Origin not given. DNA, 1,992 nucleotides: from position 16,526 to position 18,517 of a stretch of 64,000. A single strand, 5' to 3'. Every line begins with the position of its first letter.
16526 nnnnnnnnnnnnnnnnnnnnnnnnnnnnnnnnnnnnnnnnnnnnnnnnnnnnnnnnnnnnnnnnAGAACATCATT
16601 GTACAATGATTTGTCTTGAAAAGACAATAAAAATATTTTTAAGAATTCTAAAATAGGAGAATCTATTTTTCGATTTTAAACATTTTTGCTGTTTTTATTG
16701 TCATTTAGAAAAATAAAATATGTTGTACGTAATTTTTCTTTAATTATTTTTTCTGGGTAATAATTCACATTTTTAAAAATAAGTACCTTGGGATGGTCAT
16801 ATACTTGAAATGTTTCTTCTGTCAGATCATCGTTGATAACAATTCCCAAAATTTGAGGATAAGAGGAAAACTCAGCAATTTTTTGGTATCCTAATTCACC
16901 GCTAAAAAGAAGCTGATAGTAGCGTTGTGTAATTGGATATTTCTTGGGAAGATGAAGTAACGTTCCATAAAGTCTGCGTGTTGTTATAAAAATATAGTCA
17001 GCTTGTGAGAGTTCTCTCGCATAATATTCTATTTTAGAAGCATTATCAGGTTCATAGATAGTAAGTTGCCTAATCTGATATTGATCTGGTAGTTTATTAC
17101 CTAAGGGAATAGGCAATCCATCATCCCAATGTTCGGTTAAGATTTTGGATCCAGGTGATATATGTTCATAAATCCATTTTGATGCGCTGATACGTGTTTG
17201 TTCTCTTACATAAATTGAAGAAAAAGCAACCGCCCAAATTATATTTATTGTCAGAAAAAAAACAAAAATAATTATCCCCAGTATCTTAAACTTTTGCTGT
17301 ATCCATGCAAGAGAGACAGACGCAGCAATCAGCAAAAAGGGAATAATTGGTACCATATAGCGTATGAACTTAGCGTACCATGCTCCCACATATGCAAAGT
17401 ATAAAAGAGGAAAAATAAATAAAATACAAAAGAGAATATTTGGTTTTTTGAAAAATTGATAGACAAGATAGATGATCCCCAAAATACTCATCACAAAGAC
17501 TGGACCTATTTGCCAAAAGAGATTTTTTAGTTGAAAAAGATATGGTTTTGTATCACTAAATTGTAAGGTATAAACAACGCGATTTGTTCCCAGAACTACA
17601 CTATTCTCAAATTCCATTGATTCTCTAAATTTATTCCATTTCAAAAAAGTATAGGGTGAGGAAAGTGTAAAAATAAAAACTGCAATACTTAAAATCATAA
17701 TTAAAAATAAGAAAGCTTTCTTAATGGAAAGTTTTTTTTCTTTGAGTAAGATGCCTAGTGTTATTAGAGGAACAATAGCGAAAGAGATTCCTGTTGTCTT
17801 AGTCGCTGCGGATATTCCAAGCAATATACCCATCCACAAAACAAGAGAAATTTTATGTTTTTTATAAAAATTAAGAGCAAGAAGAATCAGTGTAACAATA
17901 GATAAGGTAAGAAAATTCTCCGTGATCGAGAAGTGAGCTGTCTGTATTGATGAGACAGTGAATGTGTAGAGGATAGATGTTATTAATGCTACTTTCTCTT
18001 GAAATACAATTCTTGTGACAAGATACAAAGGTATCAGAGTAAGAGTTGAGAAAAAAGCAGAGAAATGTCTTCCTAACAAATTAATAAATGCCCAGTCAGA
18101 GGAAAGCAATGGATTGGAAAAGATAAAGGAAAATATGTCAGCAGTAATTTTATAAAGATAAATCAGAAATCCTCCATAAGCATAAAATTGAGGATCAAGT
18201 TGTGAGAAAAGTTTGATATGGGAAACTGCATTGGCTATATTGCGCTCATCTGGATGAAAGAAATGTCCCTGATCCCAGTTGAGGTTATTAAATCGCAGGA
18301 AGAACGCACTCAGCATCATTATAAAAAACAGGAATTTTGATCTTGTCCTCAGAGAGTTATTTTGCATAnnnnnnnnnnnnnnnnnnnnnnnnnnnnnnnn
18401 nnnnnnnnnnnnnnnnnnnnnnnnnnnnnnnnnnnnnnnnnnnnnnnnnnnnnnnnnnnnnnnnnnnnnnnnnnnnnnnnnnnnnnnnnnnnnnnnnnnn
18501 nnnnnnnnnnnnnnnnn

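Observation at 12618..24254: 11.6 kb, 10-gene co-directional cluster coupling PilN/PilO-like proteins, a Pro/Thr-linker surface protein and a GT-C glycosylation toolkit: candidate undescribed surface-protein glycosylation/assembly system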

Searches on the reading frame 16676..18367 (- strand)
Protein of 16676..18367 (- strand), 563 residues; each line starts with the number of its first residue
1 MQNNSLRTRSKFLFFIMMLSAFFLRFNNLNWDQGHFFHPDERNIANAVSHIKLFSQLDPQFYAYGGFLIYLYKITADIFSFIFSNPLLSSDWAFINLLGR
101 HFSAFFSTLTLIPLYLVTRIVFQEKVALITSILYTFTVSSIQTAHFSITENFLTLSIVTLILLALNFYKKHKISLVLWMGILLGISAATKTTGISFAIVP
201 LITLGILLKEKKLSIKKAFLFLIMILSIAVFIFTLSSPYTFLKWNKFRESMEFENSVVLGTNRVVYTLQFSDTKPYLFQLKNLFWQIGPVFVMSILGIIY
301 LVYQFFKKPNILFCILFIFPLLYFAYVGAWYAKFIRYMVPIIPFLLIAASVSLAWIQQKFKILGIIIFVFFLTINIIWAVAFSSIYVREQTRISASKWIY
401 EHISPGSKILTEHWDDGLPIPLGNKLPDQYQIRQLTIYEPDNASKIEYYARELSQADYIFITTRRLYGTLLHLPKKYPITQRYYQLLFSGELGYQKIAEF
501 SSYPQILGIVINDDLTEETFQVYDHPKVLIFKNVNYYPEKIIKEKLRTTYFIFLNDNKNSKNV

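Call 3: search_protein_families(library=pfam, proteins=[window:16676-18367:-], max_evalue=0.01)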
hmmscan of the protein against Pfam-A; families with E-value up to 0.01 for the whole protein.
window:16676-18367:- (563 aa): 1 family
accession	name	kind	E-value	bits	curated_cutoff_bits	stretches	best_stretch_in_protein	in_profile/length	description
PF13231.12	PMT_2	-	1.8e-08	35.2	26.1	1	100-232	25-155/160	Dolichyl-phosphate-mannose-protein mannosyltransferase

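Call 4: search_protein_families(library=ncbifam, proteins=[window:16676-18367:-], max_evalue=0.01)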
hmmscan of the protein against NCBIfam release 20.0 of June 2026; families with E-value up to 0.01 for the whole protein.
window:16676-18367:- (563 aa): 0 families

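Call 14: find_homologous_proteins(query=window:16676-18367:-, max_evalue=0.00001)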
Query window:16676-18367:- (563 aa): 508 proteins with E <= 0.00001 among 8000 candidates; the best 120 are listed.
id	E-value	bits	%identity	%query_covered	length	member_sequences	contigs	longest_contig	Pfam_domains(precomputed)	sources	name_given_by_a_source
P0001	0.0e+0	1237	100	100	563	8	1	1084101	PF13231.13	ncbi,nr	ncbi:MAG: hypothetical protein KatS3mg089_0098 [Patescibacteria group bacterium]|nr:MAG: hypothetica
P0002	0.0e+0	1057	86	98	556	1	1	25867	PF09852.16,PF13231.13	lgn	-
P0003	0.0e+0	1030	82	100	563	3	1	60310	PF13231.13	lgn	-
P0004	1.2e-214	732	62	93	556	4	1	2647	PF13231.13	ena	-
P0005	2.2e-210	718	61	95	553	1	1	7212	PF13231.13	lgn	-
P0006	2.9e-209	714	59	95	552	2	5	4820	PF13231.13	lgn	-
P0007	2.6e-208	711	57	97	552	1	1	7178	PF13231.13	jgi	jgi:4-amino-4-deoxy-L-arabinose transferase-like glycosyltransferase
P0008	1.0e-206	706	60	94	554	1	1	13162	PF13231.13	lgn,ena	-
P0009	1.5e-206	706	61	93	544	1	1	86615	PF13231.13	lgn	-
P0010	4.9e-205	701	60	92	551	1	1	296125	PF13231.13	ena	-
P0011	1.7e-201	689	57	94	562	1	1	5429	PF13231.13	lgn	-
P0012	4.9e-200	684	57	95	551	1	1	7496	PF13231.13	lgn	-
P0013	1.1e-199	683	59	93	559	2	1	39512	PF02366.25,PF13231.13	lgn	-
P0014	1.0e-198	680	57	96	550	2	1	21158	PF13231.13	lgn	-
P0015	5.0e-197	674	58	93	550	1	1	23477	PF13231.13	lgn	-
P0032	1.7e-186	639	54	97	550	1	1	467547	PF13231.13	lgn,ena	-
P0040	4.2e-181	622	55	92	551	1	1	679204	PF13231.13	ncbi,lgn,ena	-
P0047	3.3e-180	619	53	92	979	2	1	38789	PF01266.31,PF02366.25,PF01593.31,PF13450.13,PF13231.13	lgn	-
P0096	3.1e-174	599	50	97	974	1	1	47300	PF01946.24,PF01266.31,PF01593.31,PF13450.13,PF00890.31,PF07992.21,PF00070.34,PF13231.13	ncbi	ncbi:MAG: FAD-dependent oxidoreductase [Candidatus Levyibacteriota bacterium]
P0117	2.5e-173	596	51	93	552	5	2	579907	PF13231.13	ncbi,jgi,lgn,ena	ncbi:MAG: glycosyltransferase family 39 protein [Candidatus Levyibacteriota bacterium]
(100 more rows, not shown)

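Call 17: find_encoding_contigs(protein=P0040, flank=10000, max_places=2)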
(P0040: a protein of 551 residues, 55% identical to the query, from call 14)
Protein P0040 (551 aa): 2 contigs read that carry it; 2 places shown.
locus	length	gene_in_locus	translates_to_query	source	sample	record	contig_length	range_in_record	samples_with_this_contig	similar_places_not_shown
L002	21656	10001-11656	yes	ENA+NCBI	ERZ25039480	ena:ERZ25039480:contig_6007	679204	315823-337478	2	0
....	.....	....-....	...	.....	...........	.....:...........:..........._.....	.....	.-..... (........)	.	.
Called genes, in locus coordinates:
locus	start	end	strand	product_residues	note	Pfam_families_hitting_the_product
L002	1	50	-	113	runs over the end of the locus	PF00166:Cpn10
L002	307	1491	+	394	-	PF00801:PKD, PF18911:PKD_4 (weak)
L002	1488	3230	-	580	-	PF00009:GTP_EFTU, PF00071:Ras (faint), PF03144:GTP_EFTU_D2, PF14492:EFG_III (weak), PF00679:EFG_C, PF06421:LepA_C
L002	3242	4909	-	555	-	PF03023:MurJ, PF13440:Polysacc_synt_3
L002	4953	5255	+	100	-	PF01649:Ribosomal_S20p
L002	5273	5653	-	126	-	-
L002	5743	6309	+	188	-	-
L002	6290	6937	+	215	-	PF04350:PilO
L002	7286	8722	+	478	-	PF19077:Big_13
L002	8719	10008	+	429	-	PF00070:Pyr_redox (faint), PF01266:DAO, PF01593:Amino_oxidase, PF13450:NAD_binding_8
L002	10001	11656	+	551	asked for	PF13231:PMT_2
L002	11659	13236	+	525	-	PF13231:PMT_2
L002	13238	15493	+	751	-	PF10060:DUF2298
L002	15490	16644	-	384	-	PF03816:LytR_cpsA_psr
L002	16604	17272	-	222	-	PF00121:TIM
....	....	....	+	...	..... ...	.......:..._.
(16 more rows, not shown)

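Call 18: find_encoding_contigs(protein=P0117, flank=10000, max_places=2)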
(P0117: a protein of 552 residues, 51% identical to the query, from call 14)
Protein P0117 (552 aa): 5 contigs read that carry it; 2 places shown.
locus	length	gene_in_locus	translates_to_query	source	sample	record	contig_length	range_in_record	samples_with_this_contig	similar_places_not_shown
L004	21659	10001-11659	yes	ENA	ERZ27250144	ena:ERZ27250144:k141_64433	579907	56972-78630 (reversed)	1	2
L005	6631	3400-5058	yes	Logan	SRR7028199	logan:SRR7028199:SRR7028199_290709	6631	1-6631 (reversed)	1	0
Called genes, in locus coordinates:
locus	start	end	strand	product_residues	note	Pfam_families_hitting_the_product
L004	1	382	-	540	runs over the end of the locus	PF00118:Cpn60_TCP1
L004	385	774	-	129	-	PF00166:Cpn10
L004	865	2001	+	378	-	-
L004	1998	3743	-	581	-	PF00009:GTP_EFTU, PF00071:Ras (weak), PF03144:GTP_EFTU_D2, PF14492:EFG_III (weak), PF00679:EFG_C, PF06421:LepA_C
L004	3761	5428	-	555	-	PF03023:MurJ, PF13440:Polysacc_synt_3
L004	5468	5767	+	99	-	-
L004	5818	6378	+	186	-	PF05137:PilN (weak)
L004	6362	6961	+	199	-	PF04350:PilO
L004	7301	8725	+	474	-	PF16656:Pur_ac_phosph_N (weak), PF19077:Big_13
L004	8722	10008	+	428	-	PF01266:DAO (weak), PF01593:Amino_oxidase, PF07992:Pyr_redox_2 (faint), PF13450:NAD_binding_8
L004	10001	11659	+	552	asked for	PF13231:PMT_2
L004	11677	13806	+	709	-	PF10060:DUF2298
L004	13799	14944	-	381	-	PF03816:LytR_cpsA_psr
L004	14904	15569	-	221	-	PF00121:TIM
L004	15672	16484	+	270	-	PF14528:LAGLIDADG_3 (faint)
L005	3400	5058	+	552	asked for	PF13231:PMT_2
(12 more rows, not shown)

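Call 19: find_encoding_contigs(protein=P0032, flank=10000, max_places=2)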
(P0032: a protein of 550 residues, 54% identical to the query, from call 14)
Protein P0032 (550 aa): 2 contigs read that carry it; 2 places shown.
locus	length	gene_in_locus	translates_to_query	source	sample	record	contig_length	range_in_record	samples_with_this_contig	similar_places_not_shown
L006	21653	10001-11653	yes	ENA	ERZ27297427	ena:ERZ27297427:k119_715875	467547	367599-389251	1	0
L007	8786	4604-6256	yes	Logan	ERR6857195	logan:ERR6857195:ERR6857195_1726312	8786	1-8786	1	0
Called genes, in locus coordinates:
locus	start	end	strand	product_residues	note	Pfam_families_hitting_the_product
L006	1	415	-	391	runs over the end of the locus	PF24948:Citrate_synth_N, PF16114:Citrate_bind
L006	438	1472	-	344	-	PF01820:Dala_Dala_lig_N, PF02786:CPSase_L_D2, PF02222:ATP-grasp, PF07478:Dala_Dala_lig_C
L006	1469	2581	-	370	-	PF01168:Ala_racemase_N, PF00842:Ala_racemase_C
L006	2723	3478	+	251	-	-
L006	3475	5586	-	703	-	PF00009:GTP_EFTU, PF03144:GTP_EFTU_D2, PF22042:EF-G_D2, PF14492:EFG_III, PF16658:RF3_C (weak), PF03764:EFG_IV, PF00679:EFG_C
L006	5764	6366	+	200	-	-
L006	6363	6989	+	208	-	PF04350:PilO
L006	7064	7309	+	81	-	-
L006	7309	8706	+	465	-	PF16656:Pur_ac_phosph_N, PF19077:Big_13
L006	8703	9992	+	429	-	PF00070:Pyr_redox (faint), PF01266:DAO, PF01593:Amino_oxidase, PF07992:Pyr_redox_2 (faint), PF13450:NAD_binding_8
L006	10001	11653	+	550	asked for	PF13231:PMT_2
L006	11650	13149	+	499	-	PF13231:PMT_2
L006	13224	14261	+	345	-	PF00106:adh_short (faint), PF01073:3Beta_HSD, PF01370:Epimerase, PF02719:Polysacc_synt_2, PF04321:RmlD_sub_bind, PF13460:NAD_binding_10, PF16363:GDP_Man_Dehyd, PF07993:NAD_binding_4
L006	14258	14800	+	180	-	-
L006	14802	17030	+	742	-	PF10060:DUF2298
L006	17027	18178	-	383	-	PF03816:LytR_cpsA_psr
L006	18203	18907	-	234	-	PF00121:TIM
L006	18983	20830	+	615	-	PF00580:UvrD-helicase, PF13245:AAA_19, PF13604:AAA_30 (faint), PF01443:Viral_helicase1 (faint), PF13361:UvrD_C, PF13538:UvrD_C_2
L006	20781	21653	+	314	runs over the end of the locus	-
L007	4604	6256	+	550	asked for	PF13231:PMT_2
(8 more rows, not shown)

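Call 21: find_encoding_contigs(protein=P0096, flank=10000, max_places=1)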
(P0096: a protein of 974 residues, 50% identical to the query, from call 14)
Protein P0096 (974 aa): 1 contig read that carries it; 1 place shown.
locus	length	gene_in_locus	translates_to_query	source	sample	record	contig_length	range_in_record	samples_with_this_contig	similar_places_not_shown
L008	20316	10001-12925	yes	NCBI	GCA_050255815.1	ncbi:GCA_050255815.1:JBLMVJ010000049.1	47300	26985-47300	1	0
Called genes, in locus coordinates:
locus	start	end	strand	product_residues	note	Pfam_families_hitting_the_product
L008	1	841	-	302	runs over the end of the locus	PF01259:SAICAR_synt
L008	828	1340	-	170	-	PF00731:AIRC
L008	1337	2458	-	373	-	PF22660:RS_preATP-grasp-like, PF02222:ATP-grasp, PF02786:CPSase_L_D2, PF07478:Dala_Dala_lig_C (weak), PF17769:PurK_C, PF21244:PurT_C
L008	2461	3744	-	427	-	PF02844:GARS_N, PF01071:GARS_A, PF02843:GARS_C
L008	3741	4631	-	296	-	PF00551:Formyl_trans_N (faint)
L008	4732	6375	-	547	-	PF03023:MurJ, PF13440:Polysacc_synt_3, PF01554:MatE (weak)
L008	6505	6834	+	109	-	-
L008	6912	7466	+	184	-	PF05137:PilN (weak)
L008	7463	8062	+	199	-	PF04350:PilO (weak)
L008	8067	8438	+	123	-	-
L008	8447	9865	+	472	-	PF19077:Big_13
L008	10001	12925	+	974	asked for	PF00070:Pyr_redox (faint), PF00890:FAD_binding_2 (weak), PF01266:DAO, PF01593:Amino_oxidase, PF01946:Thi4 (faint), PF07992:Pyr_redox_2 (faint), PF13450:NAD_binding_8, PF13231:PMT_2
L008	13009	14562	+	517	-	PF13231:PMT_2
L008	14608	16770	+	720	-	PF10060:DUF2298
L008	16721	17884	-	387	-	PF03816:LytR_cpsA_psr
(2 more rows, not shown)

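Call 22: find_encoding_contigs(protein=P0047, flank=10000, max_places=1)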
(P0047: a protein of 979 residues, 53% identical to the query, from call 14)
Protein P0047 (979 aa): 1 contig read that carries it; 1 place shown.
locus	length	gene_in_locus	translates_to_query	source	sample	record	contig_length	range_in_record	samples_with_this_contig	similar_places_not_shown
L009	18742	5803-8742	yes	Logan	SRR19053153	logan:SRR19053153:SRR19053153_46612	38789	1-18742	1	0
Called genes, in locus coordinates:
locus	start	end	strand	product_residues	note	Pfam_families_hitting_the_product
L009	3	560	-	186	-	?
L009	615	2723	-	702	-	PF00009:GTP_EFTU, PF03144:GTP_EFTU_D2, PF22042:EF-G_D2, PF14492:EFG_III, PF16658:RF3_C, PF03764:EFG_IV, PF00679:EFG_C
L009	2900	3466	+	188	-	-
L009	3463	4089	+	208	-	PF04350:PilO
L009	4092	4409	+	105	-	-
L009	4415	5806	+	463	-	PF16656:Pur_ac_phosph_N, PF19077:Big_13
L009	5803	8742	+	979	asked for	PF01266:DAO, PF01593:Amino_oxidase, PF13450:NAD_binding_8, PF02366:PMT (weak), PF13231:PMT_2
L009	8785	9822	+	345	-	PF00106:adh_short (weak), PF01073:3Beta_HSD, PF01370:Epimerase, PF02719:Polysacc_synt_2, PF04321:RmlD_sub_bind, PF13460:NAD_binding_10, PF16363:GDP_Man_Dehyd, PF07993:NAD_binding_4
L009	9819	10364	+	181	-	-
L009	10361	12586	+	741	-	PF10060:DUF2298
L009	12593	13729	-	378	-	PF03816:LytR_cpsA_psr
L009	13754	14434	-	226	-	PF00121:TIM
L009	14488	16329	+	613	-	PF00580:UvrD-helicase, PF13245:AAA_19, PF01443:Viral_helicase1 (faint), PF13361:UvrD_C, PF13538:UvrD_C_2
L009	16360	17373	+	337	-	PF02388:FemAB, PF13480:Acetyltransf_6, PF02388:FemAB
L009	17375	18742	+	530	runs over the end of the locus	PF07719:TPR_2 (faint), PF13414:TPR_11, PF13424:TPR_12, PF13431:TPR_17 (faint), PF14559:TPR_19 (faint), PF13181:TPR_8 (weak), PF13428:TPR_14 (faint), PF00515:TPR_1 (weak)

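Call 26: find_related_loci(query=A1, collection=genome_contigs, flank=10000)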
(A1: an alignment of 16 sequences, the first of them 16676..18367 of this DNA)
Query A1 (563 aa) in genome_contigs; peptide patterns used: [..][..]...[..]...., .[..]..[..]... (x = any residue, [..] = any of these).
288 stretches matched a pattern; 260 encode a relative of the query (tblastn E <= 1e-3); the best 80 are kept; 80 distinct loci.
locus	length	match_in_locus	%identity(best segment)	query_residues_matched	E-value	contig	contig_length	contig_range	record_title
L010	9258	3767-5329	58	16-537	0e+0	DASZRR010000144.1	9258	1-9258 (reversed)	MAG TPA_asm: Patescibacteria group bacterium isolate SMAG_U6029 k141_925308, whole genome shotgun sequence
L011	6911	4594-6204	57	9-549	0e+0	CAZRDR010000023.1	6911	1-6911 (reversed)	MAG TPA_asm: uncultured Gammaproteobacteria bacterium isolate SRP135725_co2_727 genome assembly, contig: k141_4993009, w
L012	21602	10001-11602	57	9-541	0e+0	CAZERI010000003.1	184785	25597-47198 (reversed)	MAG TPA_asm: uncultured Gammaproteobacteria bacterium isolate SRP278252_co1_729 genome assembly, contig: NODE_56_length_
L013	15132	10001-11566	57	21-541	0e+0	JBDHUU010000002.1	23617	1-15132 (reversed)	MAG: Candidatus Levyibacteriota bacterium isolate AS-MESO-3CA.208 NODE_9148_length_23617_cov_3.156967, whole genome shot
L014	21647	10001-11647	55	6-554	0e+0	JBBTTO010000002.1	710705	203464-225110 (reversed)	MAG: Patescibacteria group bacterium isolate H52-bin062_1 H52_bin062_1_000000000002, whole genome shotgun sequence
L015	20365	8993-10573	54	20-550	0e+0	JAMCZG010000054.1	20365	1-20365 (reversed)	MAG: Patescibacteria group bacterium isolate FK_Sedi_B_Bin.314 NODE_9139_length_20365_cov_5.29993, whole genome shotgun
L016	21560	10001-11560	55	25-544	0e+0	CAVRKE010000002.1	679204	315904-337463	MAG: Candidatus Levybacteria bacterium isolate MFD01476.bin.1.95 genome assembly, contig: contig_6007, whole genome shot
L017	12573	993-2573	53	7-533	0e+0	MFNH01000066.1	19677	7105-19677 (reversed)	MAG: Candidatus Levybacteria bacterium RBG_16_35_11 RBG_16_scaffold_7941, whole genome shotgun sequence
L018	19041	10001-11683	50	2-555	2e-180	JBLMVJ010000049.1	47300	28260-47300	MAG: Candidatus Levyibacteriota bacterium isolate MAG318 PRJNA960887_bin9_renamed_48, whole genome shotgun sequence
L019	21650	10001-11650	51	3-559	3e-177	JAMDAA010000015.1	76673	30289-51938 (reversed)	MAG: Patescibacteria group bacterium isolate FK_Sedi_B_Bin.274 NODE_688_length_76673_cov_21.6862, whole genome shotgun s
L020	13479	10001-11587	53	6-533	2e-176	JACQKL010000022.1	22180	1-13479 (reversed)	MAG: Candidatus Levyibacteriota bacterium isolate NC_groundwater_1176_Ag_S-0.1um_36_263 S_p1_S3_coassembly_k141_987565,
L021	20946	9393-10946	53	25-542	1e-175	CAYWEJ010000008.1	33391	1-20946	MAG TPA_asm: uncultured Gammaproteobacteria bacterium isolate SRP192515_co1_134 genome assembly, contig: NODE_1100_lengt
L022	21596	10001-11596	52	15-546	1e-174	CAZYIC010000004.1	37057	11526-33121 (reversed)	MAG TPA_asm: uncultured Gammaproteobacteria bacterium isolate binchicken_co38_456 genome assembly, contig: NODE_2366_len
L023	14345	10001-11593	49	9-546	6e-173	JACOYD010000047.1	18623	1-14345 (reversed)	MAG: Candidatus Microgenomates bacterium isolate NC_groundwater_170_Ag_S-0.1um_42_15 S4_GD2017_2_S1_scaffold_3366, whole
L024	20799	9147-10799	51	6-535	8e-172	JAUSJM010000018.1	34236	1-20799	MAG: bacterium isolate E14_metabat.bin.301 E14_k141_1495025, whole genome shotgun sequence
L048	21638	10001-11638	44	9-547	6e-136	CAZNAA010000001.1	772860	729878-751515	MAG TPA_asm: uncultured Gammaproteobacteria bacterium isolate SRP192515_co1_126 genome assembly, contig: NODE_1_length_7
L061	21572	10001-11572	39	23-539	6e-116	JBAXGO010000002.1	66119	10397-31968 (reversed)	MAG: bacterium isolate ELA299 MAG299_2, whole genome shotgun sequence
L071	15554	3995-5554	37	9-534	6e-87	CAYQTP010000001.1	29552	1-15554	MAG TPA_asm: uncultured Gammaproteobacteria bacterium isolate SRP050083_co3_164 genome assembly, contig: NODE_1066_lengt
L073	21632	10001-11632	34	25-532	7e-84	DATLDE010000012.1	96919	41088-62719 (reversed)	MAG TPA_asm: Candidatus Limnocylindrales bacterium isolate SMAG_U14342 k141_9570025, whole genome shotgun sequence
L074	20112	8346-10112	34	6-535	2e-83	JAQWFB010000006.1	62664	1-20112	MAG: Candidatus Shapirobacteria bacterium isolate STF2_89 NODE_846_length_62664_cov_20.466332_Sandtown_F2, whole genome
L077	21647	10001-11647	35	25-533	1e-82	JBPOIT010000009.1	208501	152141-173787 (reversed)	MAG: Candidatus Levyibacteriota bacterium isolate MAG_784 c_000000578650, whole genome shotgun sequence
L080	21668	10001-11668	35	21-533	6e-81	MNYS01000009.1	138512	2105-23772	MAG: Candidatus Levybacteria bacterium CG2_30_37_29 cg2_3.0_scaffold_20_c, whole genome shotgun sequence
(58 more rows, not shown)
